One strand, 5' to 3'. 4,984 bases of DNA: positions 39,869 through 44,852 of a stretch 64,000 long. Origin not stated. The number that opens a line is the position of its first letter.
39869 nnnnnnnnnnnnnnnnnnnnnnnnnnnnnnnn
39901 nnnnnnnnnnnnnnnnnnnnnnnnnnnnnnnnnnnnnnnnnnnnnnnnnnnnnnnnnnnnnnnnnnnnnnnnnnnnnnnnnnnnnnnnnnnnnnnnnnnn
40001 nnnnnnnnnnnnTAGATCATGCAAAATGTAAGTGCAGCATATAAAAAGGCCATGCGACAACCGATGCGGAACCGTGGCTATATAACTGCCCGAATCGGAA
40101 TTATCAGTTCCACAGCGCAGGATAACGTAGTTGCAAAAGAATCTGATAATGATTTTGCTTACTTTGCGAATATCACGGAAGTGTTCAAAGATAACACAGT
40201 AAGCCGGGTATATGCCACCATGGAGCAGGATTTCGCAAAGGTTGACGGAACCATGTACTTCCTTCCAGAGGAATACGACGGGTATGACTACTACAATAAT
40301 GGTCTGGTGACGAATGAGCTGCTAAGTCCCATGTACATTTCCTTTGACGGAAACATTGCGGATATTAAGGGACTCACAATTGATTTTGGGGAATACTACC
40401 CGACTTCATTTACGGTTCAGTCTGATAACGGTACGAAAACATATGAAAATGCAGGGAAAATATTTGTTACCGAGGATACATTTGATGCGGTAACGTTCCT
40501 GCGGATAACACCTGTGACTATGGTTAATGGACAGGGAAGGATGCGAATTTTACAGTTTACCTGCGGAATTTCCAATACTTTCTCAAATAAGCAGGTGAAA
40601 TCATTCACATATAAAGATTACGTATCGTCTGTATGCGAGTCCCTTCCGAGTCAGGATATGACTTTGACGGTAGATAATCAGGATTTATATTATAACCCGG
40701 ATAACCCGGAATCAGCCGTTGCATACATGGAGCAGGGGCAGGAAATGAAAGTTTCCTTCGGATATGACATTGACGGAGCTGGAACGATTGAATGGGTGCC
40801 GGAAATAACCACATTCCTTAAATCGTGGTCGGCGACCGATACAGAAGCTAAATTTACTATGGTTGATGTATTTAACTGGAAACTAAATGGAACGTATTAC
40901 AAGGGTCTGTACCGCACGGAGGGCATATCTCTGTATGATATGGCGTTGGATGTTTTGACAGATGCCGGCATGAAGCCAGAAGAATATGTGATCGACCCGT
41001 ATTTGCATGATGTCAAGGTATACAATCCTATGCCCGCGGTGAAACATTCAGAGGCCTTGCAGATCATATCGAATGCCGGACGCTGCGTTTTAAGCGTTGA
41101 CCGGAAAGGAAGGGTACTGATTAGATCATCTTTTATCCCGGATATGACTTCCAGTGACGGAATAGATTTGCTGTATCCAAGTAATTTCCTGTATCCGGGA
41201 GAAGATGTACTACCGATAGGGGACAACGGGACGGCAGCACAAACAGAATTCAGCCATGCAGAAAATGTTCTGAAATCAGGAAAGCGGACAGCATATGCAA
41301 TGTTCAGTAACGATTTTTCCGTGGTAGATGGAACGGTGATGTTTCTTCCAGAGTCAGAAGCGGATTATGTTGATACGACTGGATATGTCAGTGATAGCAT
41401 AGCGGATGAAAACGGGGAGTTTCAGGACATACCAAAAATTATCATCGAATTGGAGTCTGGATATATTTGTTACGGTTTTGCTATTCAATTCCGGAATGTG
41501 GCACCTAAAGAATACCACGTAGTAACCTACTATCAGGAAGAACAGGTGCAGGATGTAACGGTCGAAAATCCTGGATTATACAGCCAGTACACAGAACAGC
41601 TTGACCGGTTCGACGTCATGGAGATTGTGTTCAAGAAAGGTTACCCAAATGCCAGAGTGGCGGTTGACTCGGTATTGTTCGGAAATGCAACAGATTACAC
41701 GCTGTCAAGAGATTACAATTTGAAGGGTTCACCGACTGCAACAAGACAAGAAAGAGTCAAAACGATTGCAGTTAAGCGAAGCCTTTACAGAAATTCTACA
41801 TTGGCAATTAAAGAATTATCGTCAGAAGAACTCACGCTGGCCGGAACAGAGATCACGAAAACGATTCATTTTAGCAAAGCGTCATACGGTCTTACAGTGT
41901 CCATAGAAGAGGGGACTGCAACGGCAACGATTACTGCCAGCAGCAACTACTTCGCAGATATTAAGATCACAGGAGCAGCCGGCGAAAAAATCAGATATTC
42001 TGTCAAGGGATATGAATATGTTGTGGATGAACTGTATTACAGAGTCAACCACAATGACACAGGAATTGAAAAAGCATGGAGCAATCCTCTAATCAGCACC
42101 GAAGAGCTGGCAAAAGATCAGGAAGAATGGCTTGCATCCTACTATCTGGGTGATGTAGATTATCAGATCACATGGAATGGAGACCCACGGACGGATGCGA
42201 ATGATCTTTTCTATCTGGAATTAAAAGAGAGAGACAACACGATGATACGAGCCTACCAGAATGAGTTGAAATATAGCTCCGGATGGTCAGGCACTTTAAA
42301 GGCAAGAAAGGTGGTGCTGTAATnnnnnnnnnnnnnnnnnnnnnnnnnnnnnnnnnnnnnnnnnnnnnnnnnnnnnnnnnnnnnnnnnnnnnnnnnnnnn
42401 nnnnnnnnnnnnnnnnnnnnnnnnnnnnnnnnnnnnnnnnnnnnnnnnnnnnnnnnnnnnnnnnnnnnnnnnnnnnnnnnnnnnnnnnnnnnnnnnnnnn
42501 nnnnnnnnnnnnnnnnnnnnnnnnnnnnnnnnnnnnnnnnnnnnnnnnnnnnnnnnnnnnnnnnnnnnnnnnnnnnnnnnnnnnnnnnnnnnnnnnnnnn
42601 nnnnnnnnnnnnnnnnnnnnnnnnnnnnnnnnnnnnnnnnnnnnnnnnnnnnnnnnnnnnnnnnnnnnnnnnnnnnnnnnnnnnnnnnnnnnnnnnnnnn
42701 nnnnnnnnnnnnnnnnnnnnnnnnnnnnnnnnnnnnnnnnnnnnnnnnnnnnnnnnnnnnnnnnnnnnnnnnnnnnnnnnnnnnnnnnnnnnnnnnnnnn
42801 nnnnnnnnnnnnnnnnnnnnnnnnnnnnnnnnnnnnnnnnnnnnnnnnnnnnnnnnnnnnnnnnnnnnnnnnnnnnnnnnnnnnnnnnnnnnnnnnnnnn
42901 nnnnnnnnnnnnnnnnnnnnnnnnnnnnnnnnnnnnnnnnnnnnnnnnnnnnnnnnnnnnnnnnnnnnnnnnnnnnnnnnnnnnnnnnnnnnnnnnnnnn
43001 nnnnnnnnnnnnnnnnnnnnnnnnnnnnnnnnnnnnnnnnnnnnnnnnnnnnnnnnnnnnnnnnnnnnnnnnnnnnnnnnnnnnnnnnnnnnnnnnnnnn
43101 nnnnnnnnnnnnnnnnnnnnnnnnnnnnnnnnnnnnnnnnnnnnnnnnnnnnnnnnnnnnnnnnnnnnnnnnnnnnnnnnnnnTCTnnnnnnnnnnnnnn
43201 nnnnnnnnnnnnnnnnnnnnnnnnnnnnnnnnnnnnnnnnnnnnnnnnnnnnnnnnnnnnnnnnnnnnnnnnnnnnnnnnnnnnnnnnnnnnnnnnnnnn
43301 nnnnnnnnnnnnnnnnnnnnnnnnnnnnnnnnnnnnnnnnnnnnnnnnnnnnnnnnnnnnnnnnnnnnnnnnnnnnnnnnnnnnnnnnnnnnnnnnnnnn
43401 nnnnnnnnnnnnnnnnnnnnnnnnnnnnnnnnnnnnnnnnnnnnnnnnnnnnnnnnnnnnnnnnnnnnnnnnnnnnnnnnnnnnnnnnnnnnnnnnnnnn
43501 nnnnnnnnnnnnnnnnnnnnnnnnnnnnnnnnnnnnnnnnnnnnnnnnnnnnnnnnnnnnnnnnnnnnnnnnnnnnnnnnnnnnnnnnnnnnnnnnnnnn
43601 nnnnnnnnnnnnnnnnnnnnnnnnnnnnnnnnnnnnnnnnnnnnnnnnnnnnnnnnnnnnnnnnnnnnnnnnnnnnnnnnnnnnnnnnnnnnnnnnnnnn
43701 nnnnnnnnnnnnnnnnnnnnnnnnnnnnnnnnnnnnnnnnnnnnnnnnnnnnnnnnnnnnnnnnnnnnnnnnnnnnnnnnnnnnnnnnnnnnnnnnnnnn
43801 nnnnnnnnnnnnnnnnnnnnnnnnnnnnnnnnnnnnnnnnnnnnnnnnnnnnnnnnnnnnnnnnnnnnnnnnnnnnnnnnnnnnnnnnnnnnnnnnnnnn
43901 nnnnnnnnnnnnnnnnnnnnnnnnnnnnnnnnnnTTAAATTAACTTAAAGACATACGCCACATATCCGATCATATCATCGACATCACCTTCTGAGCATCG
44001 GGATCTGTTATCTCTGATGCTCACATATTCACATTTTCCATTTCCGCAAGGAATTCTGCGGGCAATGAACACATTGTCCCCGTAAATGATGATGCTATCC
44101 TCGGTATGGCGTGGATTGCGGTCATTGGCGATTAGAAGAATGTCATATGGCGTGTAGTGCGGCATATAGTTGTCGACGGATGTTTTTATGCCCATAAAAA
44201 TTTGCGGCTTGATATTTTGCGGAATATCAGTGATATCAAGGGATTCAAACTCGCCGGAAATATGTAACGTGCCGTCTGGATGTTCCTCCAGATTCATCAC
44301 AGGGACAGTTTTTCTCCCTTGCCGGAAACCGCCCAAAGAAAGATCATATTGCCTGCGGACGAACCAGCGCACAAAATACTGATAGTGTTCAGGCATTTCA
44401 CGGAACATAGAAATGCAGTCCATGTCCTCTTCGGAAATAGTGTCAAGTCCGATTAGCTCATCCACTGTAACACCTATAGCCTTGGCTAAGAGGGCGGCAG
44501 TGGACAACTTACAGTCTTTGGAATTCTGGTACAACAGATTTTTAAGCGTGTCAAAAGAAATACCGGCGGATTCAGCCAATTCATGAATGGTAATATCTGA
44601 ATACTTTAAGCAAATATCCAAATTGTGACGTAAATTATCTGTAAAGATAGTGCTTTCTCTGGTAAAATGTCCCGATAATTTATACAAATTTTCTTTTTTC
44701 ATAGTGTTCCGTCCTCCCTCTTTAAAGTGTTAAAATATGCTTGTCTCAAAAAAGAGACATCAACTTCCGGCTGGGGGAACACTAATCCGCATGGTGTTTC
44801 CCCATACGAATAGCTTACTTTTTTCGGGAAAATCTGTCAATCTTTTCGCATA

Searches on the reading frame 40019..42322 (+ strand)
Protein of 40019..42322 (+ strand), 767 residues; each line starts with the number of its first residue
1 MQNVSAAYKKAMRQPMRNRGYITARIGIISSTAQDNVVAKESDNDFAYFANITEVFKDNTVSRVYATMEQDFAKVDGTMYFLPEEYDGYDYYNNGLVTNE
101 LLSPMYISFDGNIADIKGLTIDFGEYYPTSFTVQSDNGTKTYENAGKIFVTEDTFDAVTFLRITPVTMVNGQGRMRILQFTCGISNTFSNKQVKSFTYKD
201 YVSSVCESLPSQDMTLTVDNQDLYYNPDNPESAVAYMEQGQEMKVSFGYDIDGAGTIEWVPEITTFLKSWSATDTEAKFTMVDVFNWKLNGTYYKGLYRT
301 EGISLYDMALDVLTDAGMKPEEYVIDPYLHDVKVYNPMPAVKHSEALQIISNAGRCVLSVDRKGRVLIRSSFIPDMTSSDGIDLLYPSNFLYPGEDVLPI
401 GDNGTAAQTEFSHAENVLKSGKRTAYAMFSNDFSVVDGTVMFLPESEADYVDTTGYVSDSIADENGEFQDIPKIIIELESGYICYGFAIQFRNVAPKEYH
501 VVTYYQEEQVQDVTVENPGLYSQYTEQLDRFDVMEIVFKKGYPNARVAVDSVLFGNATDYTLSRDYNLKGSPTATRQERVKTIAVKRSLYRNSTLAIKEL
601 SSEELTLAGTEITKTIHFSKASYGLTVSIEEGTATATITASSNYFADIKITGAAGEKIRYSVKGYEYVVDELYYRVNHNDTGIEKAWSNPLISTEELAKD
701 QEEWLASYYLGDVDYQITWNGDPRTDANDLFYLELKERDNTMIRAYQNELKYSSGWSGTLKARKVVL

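Call 16: search_protein_families(library=pfam, proteins=[window:40019-42322:+], max_evalue=0.01)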
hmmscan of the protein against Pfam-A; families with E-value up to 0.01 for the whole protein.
window:40019-42322:+ (767 aa): 0 families

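Call 17: search_protein_families(library=phrogs, proteins=[window:40019-42322:+], max_evalue=0.001)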
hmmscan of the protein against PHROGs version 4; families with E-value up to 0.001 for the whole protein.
window:40019-42322:+ (767 aa): 1 family
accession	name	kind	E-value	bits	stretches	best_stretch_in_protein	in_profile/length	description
phrog_13879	-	unknown function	3e-106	356.9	3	1-373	1-382/571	-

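Call 81: search_solved_structures(query=window:40019-42322:+, max_evalue=1)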
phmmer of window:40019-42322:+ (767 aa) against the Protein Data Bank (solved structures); distinct sequences matched with E-value up to 1: 0.

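Call 94: search_protein_families(library=ncbifam, proteins=[window:40019-42322:+], max_evalue=0.01)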
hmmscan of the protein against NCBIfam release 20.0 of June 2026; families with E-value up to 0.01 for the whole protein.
window:40019-42322:+ (767 aa): 0 families

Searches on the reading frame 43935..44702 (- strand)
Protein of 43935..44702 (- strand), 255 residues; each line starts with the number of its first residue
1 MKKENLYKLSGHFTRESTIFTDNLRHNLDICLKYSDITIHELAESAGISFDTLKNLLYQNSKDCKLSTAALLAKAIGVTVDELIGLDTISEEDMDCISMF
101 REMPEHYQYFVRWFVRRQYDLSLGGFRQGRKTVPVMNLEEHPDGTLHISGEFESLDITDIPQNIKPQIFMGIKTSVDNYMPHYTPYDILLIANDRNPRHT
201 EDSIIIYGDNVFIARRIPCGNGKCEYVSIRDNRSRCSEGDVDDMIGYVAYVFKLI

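Call 41: search_protein_families(library=phrogs, proteins=[window:43935-44702:-], max_evalue=0.001)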
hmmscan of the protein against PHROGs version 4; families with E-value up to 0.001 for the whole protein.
window:43935-44702:- (255 aa): 4 families
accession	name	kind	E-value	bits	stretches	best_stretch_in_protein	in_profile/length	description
phrog_8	-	transcription regulation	1.8e-06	28.7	1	27-94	80-154/346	transcriptional regulator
phrog_5823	-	transcription regulation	1.3e-05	25.5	1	34-93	17-76/404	transcriptional regulator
phrog_769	-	transcription regulation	0.00049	21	1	32-82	20-66/89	transcriptional repressor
phrog_4583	-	transcription regulation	0.00059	20.8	1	16-84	3-70/81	transcriptional repressor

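Call 94: search_protein_families(library=ncbifam, proteins=[window:43935-44702:-], max_evalue=0.01)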
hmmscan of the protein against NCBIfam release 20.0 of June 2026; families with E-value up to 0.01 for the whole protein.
window:43935-44702:- (255 aa): 1 family
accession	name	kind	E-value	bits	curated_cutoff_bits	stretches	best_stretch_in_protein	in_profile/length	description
NF041951.1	phage_RstR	subfamily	0.0099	16.1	80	0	27-96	6-74/108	RstR family transcriptional repressor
